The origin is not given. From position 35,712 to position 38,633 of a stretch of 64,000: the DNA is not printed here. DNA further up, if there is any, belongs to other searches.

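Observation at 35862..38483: Natural fusion of a class-III aminotransferase to an acyl-ACP-reductase-like thioester reductase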

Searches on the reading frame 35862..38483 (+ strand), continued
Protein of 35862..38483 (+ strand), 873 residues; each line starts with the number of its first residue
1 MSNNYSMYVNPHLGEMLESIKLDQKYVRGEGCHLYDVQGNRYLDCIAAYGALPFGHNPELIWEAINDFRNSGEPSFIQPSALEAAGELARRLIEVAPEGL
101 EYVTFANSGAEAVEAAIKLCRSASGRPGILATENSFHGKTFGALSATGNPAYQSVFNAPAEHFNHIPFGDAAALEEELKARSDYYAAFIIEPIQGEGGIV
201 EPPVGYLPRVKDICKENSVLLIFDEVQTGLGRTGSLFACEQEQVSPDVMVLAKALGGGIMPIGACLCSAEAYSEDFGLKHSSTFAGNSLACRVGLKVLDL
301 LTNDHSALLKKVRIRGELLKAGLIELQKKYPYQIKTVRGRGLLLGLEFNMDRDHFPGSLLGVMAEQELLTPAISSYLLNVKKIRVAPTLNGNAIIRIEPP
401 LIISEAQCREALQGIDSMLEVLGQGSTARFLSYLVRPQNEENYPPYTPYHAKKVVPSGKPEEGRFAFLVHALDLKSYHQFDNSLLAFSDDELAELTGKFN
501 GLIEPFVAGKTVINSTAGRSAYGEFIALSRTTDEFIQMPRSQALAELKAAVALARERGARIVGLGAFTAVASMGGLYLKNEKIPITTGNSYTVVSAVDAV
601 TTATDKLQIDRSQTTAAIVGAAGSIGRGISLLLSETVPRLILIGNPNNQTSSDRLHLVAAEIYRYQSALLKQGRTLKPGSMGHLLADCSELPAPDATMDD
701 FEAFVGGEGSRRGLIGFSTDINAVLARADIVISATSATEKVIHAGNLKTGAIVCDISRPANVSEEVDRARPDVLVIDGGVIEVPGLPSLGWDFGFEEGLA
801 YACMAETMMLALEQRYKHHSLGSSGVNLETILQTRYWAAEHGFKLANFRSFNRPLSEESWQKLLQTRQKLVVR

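Call 50: search_protein_families(library=pfam, proteins=[L037:3482-4435:+, L075:16386-17627:+, L075:17624-18736:+, L075:14422-15381:+, L075:15464-16510:+, L047:12621-14093:+, L059:12970-14343:+, L031:7509-9032:-], max_evalue=0.001)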
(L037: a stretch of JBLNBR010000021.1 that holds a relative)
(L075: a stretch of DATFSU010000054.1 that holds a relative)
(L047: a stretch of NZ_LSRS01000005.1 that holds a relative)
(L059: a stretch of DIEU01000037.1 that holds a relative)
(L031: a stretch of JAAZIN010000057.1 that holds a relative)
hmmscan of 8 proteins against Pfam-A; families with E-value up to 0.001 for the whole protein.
L037:3482-4435:+ (317 aa): 0 families

L075:16386-17627:+ (413 aa): 2 families
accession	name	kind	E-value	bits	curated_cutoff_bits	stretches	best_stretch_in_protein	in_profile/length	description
PF04339.18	FemAB_like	-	4e-09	36.5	27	1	151-356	108-312/369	Peptidogalycan biosysnthesis/recognition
PF13480.13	Acetyltransf_6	-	0.00036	21.2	22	1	227-358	2-137/143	Acetyltransferase (GNAT) domain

L075:17624-18736:+ (370 aa): 3 families
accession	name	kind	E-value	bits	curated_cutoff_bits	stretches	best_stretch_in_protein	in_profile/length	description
PF07993.18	NAD_binding_4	-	1.1e-14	54.6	20.1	2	119-228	131-258/258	Male sterility protein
PF01370.27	Epimerase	-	1.4e-06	28.3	20.9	0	114-242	104-237/240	NAD dependent epimerase/dehydratase family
PF01118.30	Semialdhyde_dh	-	0.00032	21.5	26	1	4-47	2-46/121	Semialdehyde dehydrogenase, NAD binding domain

L075:14422-15381:+ (319 aa): 0 families

L075:15464-16510:+ (348 aa): 1 family
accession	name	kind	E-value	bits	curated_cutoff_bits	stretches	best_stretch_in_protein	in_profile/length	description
PF01636.29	APH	-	1.1e-13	52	23.2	1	65-232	33-210/239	Phosphotransferase enzyme family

L047:12621-14093:+ (490 aa): 2 families
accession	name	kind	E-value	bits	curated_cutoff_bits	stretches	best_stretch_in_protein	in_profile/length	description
PF00171.27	Aldedh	-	1.9e-86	290.9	23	1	38-463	30-461/461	Aldehyde dehydrogenase family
PF05893.19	LuxC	-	0.00066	19.1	21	1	133-289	82-242/401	Acyl-CoA reductase (LuxC)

L059:12970-14343:+ (457 aa): 12 families
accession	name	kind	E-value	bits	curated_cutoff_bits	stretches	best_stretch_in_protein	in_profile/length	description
PF00448.28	SRP54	-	6.7e-77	258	22.7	1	101-296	1-196/196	SRP54-type protein, GTPase domain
PF02978.25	SRP_SPB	-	2.1e-34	118.2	27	1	327-427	1-91/91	Signal peptide binding domain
PF02881.24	SRP54_N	-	3.5e-22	78.8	22.4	1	6-83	1-75/75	SRP54-type protein, helical bundle domain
PF13401.12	AAA_22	-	1.3e-07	32.4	27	1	101-219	5-120/130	AAA domain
PF01656.29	CbiA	-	8.6e-07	29.4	25.4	1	111-254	9-87/125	CobQ/CobB/MinD/ParA nucleotide binding domain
PF13604.12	AAA_30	-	1.1e-06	28.9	27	1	96-220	13-122/191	AAA domain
PF13207.12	AAA_17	-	4.1e-05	24.3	27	1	107-223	1-110/136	AAA domain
PF06414.18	Zeta_toxin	-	4.2e-05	23.5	22.3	1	95-143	10-57/199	Zeta toxin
PF13671.12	AAA_33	-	6.1e-05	23.8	27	1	104-192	2-78/143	AAA domain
PF13614.12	AAA_31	-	0.00035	21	27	0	111-145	12-46/177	AAA domain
PF13191.12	AAA_16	-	0.00042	21.3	32.6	1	101-224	24-141/167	AAA ATPase domain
PF01583.26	APS_kinase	-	0.00049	20.6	21.1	0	102-148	3-49/152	Adenylylsulphate kinase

L031:7509-9032:- (507 aa): 0 families

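Call 54: predict_structure(alignment_id=A1)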
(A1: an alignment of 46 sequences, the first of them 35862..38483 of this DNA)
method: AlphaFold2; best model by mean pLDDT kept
length: 873 residues; sequences in the alignment: 46
mean_pLDDT: 87.5   pTM: 0.84
mean pLDDT of the five models: 87.5, 86.9, 85.6, 84.2, 83.8
residues with pLDDT >= 90: 459; 70-90: 361; 50-70: 44; < 50: 9
segments of 3 or more residues with pLDDT < 50: 142-148
pLDDT, mean of each block of 10 residues (from residue 1): 73 82 90 94 89 89 95 86 93 95 87 89 91 68 45 59 86 96 93 82 93 96 90 92 93 81 91 85 79 94 93 97 98 93 92 87 89 94 82 85 97 98 91 78 70 85 94 78 87 85 88 94 92 81 91 95 84 85 92 92 90 91 90 92 77 87 92 83 90 93 90 89 90 81 89 85 86 87 90 84 94 94 83 94 87 78 87 70
secondary structure, 60 per line:
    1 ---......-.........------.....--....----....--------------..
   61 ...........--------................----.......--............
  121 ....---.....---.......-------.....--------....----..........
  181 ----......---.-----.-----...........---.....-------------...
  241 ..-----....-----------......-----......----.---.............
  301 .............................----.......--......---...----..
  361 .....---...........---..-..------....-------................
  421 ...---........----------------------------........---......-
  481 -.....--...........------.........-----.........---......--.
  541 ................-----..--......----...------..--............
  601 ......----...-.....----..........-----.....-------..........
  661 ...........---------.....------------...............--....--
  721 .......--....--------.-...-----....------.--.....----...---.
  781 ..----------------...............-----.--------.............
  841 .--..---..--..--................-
elements in order (helices of 4 or more, strands of 3 or more residues): H4-9 H11-19 E26-30 E33-36 E41-44 H59-71 H80-95 E100-106 H109-124 E128-132 H136-142 H150-154 E163-166 H171-180 E185-190 H206-216 E220-224 H238-242 E248-251 E263-268 H274-279 H288-329 E334-340 E343-348 H359-365 H369-379 E394-397 H405-423 H427-434 E463-470 H474-479 H482-486 H489-499 E506-514 E520-528 H532-537 H540-556 H566-571 H589-606 E615-619 H624-633 E639-643 H651-671 H681-685 H698-712 E715-718 H721-727 E730-733 E752-755 H765-769 E774-776 E780-782 E799-801 H802-813 H828-841 H857-872

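Call 57: fold_search(model_id=the predicted structure, library=pdb)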
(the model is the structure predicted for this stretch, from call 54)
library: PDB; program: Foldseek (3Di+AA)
matches with E <= 10: 1837; with E <= 0.001: 1037
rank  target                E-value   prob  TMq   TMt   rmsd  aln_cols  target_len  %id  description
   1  4ppm_B                3.4e-37  1.00  0.44  0.82   5.0       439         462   40  Crystal structure of PigE: a transaminase involved in the biosynthesis of 2-methyl-3-n-amyl-pyrrole (MAP) from Serrati (released 2015-01-14)
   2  4uoy_A                2.4e-35  1.00  0.43  0.81   2.8       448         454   34  Crystal structure of YgjG in complex with Pyridoxal-5'-phosphate (released 2014-12-10)
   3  4uox_C                3.1e-35  1.00  0.43  0.82   2.4       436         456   35  Crystal structure of YgjG in complex with Pyridoxal-5'-phosphate and putrescine (released 2014-12-10)
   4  4ppm_A                3.6e-35  1.00  0.45  0.82   4.2       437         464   40  Crystal structure of PigE: a transaminase involved in the biosynthesis of 2-methyl-3-n-amyl-pyrrole (MAP) from Serrati (released 2015-01-14)
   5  8cpl_C                5.7e-35  1.00  0.42  0.73   5.3       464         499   33  YZw2 a scaffold for cryo-EM of small proteins of interest (released 2024-06-12)
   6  8cpl_B                1.1e-34  1.00  0.43  0.80   3.0       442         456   35  YZw2 a scaffold for cryo-EM of small proteins of interest (released 2024-06-12)
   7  5h7d_A                1.5e-34  1.00  0.43  0.74   4.3       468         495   33  Crystal structure of the YgjG-protein A-Zpa963-calmodulin complex (released 2017-06-28)
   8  8cpl_A                1.6e-34  1.00  0.43  0.81   2.9       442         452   35  YZw2 a scaffold for cryo-EM of small proteins of interest (released 2024-06-12)
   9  4uox_B                3.9e-34  1.00  0.43  0.82   2.8       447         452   34  Crystal structure of YgjG in complex with Pyridoxal-5'-phosphate and putrescine (released 2014-12-10)
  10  4uox_A                5.0e-34  1.00  0.43  0.81   2.5       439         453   35  Crystal structure of YgjG in complex with Pyridoxal-5'-phosphate and putrescine (released 2014-12-10)
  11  8r2p_D                6.9e-34  1.00  0.43  0.72   6.9       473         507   32  YZwIdeal x16 a scaffold for cryo-EM of small proteins of interest crystallizing in space group 19 (P 21 21 21) (released 2024-11-13)
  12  5x3f_A                9.3e-34  1.00  0.43  0.74   4.6       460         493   34  Crystal structure of the YgjG-Protein A-Zpa963-PKA catalytic domain (released 2017-06-28)
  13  8r2p_A                1.5e-33  1.00  0.43  0.81   2.8       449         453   34  YZwIdeal x16 a scaffold for cryo-EM of small proteins of interest crystallizing in space group 19 (P 21 21 21) (released 2024-11-13)
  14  8r2p_B                1.8e-33  1.00  0.43  0.80   2.4       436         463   35  YZwIdeal x16 a scaffold for cryo-EM of small proteins of interest crystallizing in space group 19 (P 21 21 21) (released 2024-11-13)
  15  8r2p_C                2.8e-33  1.00  0.43  0.80   2.8       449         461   34  YZwIdeal x16 a scaffold for cryo-EM of small proteins of interest crystallizing in space group 19 (P 21 21 21) (released 2024-11-13)
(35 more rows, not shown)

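Call 62: search_protein_families(library=ncbifam, proteins=[L054:8325-8891:+, L037:3482-4435:+, L075:14422-15381:+, L031:7509-9032:-, L047:12621-14093:+], max_evalue=0.01)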
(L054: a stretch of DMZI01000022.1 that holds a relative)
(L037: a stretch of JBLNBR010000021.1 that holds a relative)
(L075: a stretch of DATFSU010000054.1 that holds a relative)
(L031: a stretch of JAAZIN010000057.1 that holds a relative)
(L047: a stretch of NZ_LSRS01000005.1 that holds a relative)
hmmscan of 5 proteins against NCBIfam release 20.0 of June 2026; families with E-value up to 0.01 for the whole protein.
L054:8325-8891:+ (188 aa): 3 families
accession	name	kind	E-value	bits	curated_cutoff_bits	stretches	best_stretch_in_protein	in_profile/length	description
TIGR02937.1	sigma70-ECF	superfamily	0.0011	18.7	42.9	1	33-63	123-154/165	sigma-70 family RNA polymerase sigma factor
NF003055.0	PRK03975.1-2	equivalog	0.0062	16.3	122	0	34-64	16-46/140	putative transcriptional regulator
NF003056.0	PRK03975.1-4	equivalog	0.0063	16.4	115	0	34-64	13-43/145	putative transcriptional regulator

L037:3482-4435:+ (317 aa): 0 families

L075:14422-15381:+ (319 aa): 1 family
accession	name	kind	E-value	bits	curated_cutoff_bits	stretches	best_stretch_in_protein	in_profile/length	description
NF006200.0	PRK08326.1-3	equivalog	0.00058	19.2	194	1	82-183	79-182/321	R2-like ligand-binding oxidase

L031:7509-9032:- (507 aa): 0 families

L047:12621-14093:+ (490 aa): 46 families (the best 25 are shown)
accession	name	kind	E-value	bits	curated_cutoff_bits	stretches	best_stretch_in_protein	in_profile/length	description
NF045701.1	BenzalDHMdlD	equivalog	9.2e-141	469.4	550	1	34-463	4-432/436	NAD(P)-dependent benzaldehyde dehydrogenase MdlD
NF010000.0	PRK13473.1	subfamily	6.3e-62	209.7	615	1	35-466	37-473/475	aminobutyraldehyde dehydrogenase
NF006916.0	PRK09407.1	equivalog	1.5e-61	208.6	521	1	37-467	56-494/526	succinic semialdehyde dehydrogenase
TIGR01804.1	BADH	equivalog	1.6e-56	191.8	668.6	1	71-461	69-467/467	betaine-aldehyde dehydrogenase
TIGR01780.1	SSADH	subfamily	3.1e-55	187.9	646.35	1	131-461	109-448/448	succinate-semialdehyde dehydrogenase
NF009725.0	PRK13252.1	equivalog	1.9e-52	178.3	593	1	75-464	82-478/488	betaine-aldehyde dehydrogenase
NF040648.1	lactal_redase_Meth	equivalog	2.9e-52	178.3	650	1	65-463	61-460/463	lactaldehyde dehydrogenase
NF002852.0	PRK03137.1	subfamily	3.1e-49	168.1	648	1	57-462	93-509/514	L-glutamate gamma-semialdehyde dehydrogenase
NF007497.0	PRK10090.1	equivalog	3.7e-48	164.5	500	1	57-463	64-475/480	aldehyde dehydrogenase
NF052305.1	DioxValDhHalo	equivalog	6.1e-47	160.6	750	1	61-464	67-480/483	2,5-dioxovalerate dehydrogenase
TIGR03216.1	OH_muco_semi_DH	equivalog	9.8e-47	159.6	693.25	1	61-464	61-478/481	2-hydroxymuconic semialdehyde dehydrogenase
TIGR02299.1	HpaE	equivalog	1.9e-46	158.7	638.35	1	133-463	129-474/488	5-carboxymethyl-2-hydroxymuconate semialdehyde dehydrogenase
TIGR04284.1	aldehy_Rv0768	hypoth_equivalog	4.7e-46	157.8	775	1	47-464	47-477/480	aldehyde dehydrogenase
NF045735.1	PaDhStyDPseudo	equivalog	6.6e-46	157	850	1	133-463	140-479/483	phenylacetaldehyde dehydrogenase StyD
NF045736.1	PaDhStyDRhodo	equivalog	4.7e-43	147.4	800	1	105-453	105-465/479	phenylacetaldehyde dehydrogenase StyD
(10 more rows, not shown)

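Call 76: list_cluster_members(proteins=[P0001, P0094, P0076])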
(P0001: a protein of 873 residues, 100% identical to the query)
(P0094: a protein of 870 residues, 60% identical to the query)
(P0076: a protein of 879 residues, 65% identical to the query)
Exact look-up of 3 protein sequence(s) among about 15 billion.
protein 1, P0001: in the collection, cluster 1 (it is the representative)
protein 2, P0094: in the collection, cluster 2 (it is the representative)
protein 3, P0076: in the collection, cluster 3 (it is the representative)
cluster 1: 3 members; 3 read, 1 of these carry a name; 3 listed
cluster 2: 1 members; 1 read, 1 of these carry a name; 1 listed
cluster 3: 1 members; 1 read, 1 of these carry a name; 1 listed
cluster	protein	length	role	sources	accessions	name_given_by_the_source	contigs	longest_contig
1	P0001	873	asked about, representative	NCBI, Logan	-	-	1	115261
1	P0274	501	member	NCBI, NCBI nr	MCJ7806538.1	MAG: aminotransferase III, partial [Clostridia bacterium] | aminotransferase III [Clostridia bacterium]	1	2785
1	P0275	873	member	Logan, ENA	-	-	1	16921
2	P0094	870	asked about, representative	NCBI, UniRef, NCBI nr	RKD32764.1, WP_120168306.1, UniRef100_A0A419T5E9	aminotransferase class III-fold pyridoxal phosphate-dependent enzyme [Thermohalobacter ... | Aminotransferase III n=1 Tax=Thermohalobacter berrensis TaxID=99594 RepID=A0A419T5E9_9FIRM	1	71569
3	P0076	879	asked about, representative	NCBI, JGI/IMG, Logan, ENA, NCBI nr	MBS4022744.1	MAG: aminotransferase class III-fold pyridoxal phosphate-dependent enzyme [Dethiobacter ... | acetylornithine/succinyldiaminopimelate/putrescine aminotransferase/predicted amino acid ... | aminotransferase class III-fold pyridoxal phosphate-dependent enzyme [Dethiobacter sp.]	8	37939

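Call 77: find_encoding_contigs(protein=P0094, flank=8000, max_places=2)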
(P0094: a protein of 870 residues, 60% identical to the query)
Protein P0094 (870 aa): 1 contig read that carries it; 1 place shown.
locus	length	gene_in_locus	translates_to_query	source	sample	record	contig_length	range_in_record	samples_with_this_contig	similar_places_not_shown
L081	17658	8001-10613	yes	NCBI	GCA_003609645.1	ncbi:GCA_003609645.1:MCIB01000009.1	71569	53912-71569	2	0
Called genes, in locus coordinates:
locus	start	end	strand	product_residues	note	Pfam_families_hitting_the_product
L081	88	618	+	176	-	PF00936:BMC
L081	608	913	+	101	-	PF00936:BMC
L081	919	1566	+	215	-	PF06130:PTAC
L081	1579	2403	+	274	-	PF06723:MreB_Mbl (weak), PF00012:HSP70, PF11104:PilM_2, PF14450:FtsA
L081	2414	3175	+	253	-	PF02441:Flavoprotein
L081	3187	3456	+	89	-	PF03319:EutN_CcmL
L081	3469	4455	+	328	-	PF01923:Cob_adeno_trans, PF03928:HbpS-like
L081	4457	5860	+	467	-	PF00171:Aldedh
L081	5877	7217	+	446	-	PF01512:Complex1_51K, PF10531:SLBB, PF13534:Fer4_17, PF13375:RnfC_N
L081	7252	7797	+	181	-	PF00936:BMC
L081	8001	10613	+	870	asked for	PF00202:Aminotran_3, PF01488:Shikimate_DH (weak)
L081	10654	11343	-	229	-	PF04972:BON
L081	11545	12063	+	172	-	-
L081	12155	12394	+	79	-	PF07615:Ykof, PF01910:Thiamine_BP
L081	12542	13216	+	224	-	PF00730:HhH-GPD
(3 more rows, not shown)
